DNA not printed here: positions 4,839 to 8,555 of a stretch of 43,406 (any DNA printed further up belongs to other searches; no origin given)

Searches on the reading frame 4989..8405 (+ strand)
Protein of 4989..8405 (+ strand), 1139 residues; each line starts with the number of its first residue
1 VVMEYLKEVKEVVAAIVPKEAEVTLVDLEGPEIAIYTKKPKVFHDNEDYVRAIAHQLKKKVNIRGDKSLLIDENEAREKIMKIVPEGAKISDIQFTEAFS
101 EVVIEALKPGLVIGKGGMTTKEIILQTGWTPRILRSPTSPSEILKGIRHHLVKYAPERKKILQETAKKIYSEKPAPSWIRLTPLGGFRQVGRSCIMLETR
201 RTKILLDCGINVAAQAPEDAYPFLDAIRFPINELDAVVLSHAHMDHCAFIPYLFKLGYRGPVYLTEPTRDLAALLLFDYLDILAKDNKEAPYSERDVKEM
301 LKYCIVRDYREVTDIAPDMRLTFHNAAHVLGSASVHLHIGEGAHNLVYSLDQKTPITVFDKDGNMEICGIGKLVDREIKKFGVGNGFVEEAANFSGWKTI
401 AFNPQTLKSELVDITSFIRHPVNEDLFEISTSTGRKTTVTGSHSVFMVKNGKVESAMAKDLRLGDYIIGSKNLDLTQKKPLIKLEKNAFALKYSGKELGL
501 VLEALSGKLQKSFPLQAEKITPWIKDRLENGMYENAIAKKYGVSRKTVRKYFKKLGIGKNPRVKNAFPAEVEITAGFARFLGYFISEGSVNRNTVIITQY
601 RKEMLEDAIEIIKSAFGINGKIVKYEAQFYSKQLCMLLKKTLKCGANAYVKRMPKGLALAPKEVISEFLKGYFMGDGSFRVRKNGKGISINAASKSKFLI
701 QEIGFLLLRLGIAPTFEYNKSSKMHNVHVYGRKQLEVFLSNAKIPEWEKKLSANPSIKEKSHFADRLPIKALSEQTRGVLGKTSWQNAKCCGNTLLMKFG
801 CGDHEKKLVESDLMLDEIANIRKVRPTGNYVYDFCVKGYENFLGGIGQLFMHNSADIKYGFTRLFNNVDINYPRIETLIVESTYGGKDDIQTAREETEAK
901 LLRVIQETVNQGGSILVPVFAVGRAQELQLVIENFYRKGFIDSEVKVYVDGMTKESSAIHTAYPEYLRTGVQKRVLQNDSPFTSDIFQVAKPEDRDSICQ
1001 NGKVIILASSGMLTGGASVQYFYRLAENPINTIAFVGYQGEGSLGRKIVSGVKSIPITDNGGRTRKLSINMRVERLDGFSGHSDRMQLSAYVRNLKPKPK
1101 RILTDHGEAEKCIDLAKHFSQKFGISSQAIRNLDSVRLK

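Call 50: search_protein_families(library=pfam, proteins=[window:4989-8405:+], max_evalue=0.001)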
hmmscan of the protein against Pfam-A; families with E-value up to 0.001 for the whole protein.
window:4989-8405:+ (1139 aa): 10 families
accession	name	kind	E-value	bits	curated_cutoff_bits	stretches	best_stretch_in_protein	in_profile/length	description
PF10996.14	Beta-Casp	-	1.1e-25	90.9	27.7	1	925-1048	1-120/120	Beta-Casp domain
PF17214.9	KH_TffA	-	7e-22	77.6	22.6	1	4-70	2-68/68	Transcription termination factor FttA, KH domain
PF14528.11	LAGLIDADG_3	-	1.9e-21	76.5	22.5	2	663-741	1-80/82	LAGLIDADG-like domain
PF14890.11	Intein_splicing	-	2.2e-17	63.8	35.8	1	393-853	17-155/155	Intein splicing domain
PF07521.17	RMMBL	-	5.8e-15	55.5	21.6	1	1067-1126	2-59/63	Zn-dependent metallo-hydrolase RNA specificity domain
PF00753.33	Lactamase_B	-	5.7e-10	39.9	22.7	1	191-255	5-65/196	Metallo-beta-lactamase superfamily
PF16661.11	Lactamase_B_6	-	7.5e-09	35.7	27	1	197-349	2-159/193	Metallo-beta-lactamase superfamily domain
PF12706.13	Lactamase_B_2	-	3.4e-07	30.5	27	1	202-269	1-67/200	Beta-lactamase superfamily domain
PF02796.21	HTH_7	-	0.00018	22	23.8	1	525-554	15-44/45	Helix-turn-helix domain of resolvase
PF08279.18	HTH_11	-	0.00056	20.2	25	0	536-555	20-39/55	HTH domain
